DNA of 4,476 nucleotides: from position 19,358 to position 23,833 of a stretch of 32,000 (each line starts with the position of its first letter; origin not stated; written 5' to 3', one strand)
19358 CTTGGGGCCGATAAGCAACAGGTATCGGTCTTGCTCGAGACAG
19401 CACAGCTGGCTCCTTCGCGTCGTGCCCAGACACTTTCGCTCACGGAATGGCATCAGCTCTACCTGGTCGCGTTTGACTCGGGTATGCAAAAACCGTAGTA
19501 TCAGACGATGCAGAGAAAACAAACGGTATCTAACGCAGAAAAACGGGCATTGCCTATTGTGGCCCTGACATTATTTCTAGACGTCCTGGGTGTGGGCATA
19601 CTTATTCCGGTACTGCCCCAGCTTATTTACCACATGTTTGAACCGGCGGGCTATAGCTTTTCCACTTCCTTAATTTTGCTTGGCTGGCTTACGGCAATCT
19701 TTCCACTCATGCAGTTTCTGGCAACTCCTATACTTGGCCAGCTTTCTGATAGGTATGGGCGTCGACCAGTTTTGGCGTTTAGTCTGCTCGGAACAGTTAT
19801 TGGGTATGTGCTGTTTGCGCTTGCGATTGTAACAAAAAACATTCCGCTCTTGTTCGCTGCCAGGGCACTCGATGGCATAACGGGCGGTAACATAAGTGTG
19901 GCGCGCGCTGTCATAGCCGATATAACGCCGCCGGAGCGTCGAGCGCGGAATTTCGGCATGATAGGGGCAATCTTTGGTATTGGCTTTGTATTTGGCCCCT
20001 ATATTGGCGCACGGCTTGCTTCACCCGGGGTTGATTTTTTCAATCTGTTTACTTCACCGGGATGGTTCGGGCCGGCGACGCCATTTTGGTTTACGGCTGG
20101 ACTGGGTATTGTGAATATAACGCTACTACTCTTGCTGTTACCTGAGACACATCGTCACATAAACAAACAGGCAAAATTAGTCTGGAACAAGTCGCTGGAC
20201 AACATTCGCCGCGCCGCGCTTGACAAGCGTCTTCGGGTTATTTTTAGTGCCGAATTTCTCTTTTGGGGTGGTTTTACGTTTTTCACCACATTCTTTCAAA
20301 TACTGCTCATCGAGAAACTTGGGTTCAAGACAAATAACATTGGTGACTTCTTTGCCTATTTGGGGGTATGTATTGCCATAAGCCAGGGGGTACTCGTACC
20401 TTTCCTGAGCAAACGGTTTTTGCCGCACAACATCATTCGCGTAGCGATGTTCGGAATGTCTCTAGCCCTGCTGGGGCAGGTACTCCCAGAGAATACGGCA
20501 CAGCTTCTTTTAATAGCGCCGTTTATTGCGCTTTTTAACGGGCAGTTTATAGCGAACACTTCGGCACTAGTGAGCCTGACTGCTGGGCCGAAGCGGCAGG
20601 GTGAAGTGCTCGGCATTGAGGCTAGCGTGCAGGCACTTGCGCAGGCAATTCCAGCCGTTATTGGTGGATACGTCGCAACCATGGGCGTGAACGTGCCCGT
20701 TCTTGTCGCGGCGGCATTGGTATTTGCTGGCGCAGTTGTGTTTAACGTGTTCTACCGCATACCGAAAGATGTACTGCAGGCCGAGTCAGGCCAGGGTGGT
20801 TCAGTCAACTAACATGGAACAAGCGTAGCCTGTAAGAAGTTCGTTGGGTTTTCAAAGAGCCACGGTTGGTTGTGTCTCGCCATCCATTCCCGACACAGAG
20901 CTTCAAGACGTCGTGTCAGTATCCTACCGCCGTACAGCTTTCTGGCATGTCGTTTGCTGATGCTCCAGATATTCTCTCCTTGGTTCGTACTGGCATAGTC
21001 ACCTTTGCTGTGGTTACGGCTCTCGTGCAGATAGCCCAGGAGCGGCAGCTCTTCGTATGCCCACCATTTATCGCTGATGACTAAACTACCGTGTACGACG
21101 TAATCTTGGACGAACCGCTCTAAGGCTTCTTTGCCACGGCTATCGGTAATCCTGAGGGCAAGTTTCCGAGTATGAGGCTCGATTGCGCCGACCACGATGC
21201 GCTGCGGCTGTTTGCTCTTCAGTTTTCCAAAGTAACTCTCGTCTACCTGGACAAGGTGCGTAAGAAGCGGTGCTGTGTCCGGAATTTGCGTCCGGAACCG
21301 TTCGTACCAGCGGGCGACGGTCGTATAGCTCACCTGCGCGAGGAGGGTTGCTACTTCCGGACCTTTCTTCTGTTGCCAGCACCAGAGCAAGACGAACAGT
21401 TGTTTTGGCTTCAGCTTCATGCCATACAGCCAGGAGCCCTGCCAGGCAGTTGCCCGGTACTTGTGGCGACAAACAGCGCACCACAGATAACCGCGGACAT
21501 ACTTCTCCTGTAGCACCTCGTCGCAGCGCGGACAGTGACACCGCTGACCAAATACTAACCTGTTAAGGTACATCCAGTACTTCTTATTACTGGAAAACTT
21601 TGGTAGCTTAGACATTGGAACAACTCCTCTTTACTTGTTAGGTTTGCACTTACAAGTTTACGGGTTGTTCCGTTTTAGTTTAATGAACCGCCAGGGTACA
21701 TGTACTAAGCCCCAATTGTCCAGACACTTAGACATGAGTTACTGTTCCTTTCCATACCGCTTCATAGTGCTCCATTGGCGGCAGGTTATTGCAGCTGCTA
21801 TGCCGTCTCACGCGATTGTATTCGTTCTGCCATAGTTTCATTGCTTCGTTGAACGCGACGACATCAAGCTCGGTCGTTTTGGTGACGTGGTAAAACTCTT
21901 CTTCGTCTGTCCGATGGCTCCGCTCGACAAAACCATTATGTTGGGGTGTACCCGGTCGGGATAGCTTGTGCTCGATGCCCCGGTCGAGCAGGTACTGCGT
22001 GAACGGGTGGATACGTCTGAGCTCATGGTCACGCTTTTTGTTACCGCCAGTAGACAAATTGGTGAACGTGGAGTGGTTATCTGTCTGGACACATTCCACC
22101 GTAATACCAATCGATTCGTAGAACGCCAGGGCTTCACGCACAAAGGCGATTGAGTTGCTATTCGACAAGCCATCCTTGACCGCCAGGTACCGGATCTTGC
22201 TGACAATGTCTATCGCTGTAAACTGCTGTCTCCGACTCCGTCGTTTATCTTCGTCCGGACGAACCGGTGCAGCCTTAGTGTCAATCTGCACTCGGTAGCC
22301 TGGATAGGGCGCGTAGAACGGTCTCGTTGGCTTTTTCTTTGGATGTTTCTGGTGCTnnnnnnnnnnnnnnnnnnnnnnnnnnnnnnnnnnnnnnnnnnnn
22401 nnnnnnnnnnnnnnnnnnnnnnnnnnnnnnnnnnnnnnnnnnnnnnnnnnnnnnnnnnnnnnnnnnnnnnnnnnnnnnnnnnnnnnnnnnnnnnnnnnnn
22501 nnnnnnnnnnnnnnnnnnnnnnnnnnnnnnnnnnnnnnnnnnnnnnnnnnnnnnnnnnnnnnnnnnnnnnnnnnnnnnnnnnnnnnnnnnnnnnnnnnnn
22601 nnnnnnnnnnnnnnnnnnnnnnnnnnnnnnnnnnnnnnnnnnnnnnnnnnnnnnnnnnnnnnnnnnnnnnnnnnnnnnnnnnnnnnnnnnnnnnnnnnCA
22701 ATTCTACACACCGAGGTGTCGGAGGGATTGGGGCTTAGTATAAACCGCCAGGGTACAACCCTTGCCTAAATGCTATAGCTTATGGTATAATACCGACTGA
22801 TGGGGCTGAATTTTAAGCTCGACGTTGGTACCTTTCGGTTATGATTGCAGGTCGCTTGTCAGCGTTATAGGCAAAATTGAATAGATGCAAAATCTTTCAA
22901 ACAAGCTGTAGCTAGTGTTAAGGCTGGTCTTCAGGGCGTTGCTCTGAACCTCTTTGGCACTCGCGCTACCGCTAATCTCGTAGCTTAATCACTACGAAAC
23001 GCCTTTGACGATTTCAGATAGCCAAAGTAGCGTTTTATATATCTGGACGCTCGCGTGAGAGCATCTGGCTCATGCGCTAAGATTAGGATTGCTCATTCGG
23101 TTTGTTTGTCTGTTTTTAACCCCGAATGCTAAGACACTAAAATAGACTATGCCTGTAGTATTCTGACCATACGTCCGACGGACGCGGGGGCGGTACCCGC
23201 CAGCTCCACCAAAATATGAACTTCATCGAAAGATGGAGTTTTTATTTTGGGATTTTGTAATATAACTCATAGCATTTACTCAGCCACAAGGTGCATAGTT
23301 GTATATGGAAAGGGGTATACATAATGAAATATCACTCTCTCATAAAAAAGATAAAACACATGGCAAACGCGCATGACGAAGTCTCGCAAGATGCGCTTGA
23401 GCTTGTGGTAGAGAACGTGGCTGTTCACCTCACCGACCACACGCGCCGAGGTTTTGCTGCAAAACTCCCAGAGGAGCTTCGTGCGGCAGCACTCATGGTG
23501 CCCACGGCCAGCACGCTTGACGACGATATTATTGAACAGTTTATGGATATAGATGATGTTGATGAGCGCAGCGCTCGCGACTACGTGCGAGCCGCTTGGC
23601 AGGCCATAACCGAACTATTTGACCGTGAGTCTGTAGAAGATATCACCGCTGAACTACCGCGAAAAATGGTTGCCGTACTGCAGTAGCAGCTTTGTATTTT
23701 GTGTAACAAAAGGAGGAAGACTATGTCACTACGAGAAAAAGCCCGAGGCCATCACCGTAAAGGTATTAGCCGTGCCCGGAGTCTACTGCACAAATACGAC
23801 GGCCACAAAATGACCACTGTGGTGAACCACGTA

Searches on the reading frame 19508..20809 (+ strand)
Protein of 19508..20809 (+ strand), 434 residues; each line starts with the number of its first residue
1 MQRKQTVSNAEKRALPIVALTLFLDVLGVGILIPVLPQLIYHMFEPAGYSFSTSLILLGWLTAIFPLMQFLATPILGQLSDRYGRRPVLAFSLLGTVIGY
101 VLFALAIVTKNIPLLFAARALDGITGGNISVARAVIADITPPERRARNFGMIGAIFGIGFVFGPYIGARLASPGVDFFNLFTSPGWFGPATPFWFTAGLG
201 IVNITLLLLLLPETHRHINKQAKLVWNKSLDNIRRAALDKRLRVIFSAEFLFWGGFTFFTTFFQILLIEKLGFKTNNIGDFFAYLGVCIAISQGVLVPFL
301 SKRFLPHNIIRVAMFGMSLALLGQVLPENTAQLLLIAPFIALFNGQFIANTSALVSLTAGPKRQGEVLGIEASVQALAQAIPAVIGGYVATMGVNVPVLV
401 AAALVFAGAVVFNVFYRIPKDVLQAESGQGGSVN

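Call 8: search_protein_families(library=pfam, proteins=[window:19508-20809:+], max_evalue=0.0001)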
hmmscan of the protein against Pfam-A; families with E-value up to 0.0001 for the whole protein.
window:19508-20809:+ (434 aa): 3 families
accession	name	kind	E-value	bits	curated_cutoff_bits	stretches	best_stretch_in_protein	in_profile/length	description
PF07690.21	MFS_1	-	2.8e-47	161.8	33.4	2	19-351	2-313/347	Major Facilitator Superfamily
PF00083.30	Sugar_tr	-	8.2e-15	55.1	22.3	1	53-223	43-203/452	Sugar (and other) transporter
PF12832.13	MFS_1_like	-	5.2e-12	45.9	25.2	0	58-101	36-80/373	MFS_1 like family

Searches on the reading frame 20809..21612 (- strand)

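Call 8: search_protein_families(library=pfam, proteins=[window:20809-21612:-], max_evalue=0.0001)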
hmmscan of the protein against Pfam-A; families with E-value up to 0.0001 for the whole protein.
window:20809-21612:- (267 aa): 1 family
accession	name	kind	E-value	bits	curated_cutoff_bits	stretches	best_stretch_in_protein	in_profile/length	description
PF12762.13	DDE_Tnp_IS1595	-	3.2e-15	56.9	27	1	121-229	6-135/153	ISXO2-like transposase domain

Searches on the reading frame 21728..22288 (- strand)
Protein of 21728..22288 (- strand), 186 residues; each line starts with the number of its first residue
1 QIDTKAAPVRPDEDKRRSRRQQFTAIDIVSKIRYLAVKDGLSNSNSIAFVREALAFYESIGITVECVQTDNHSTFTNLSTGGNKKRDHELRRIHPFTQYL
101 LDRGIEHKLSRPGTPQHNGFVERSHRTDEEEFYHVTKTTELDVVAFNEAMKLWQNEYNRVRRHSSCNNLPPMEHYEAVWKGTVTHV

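Call 8: search_protein_families(library=pfam, proteins=[window:21728-22288:-], max_evalue=0.0001)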
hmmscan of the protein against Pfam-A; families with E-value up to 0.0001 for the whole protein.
window:21728-22288:- (186 aa): 2 families
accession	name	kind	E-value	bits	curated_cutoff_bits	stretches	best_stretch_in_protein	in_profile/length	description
PF13683.12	rve_3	-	9.5e-16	57.7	26.5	1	103-171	1-67/67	Integrase core domain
PF00665.32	rve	-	9.6e-06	26.2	32.6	1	18-115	22-102/102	Integrase core domain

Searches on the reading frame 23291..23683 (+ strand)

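Call 8: search_protein_families(library=pfam, proteins=[window:23291-23683:+], max_evalue=0.0001)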
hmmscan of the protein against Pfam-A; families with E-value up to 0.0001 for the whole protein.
window:23291-23683:+ (131 aa): 1 family
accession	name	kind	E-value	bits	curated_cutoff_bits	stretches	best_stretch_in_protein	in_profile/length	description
PF10025.14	DUF2267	-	1e-11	45.6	29.8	1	14-126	1-119/122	Uncharacterized conserved protein (DUF2267)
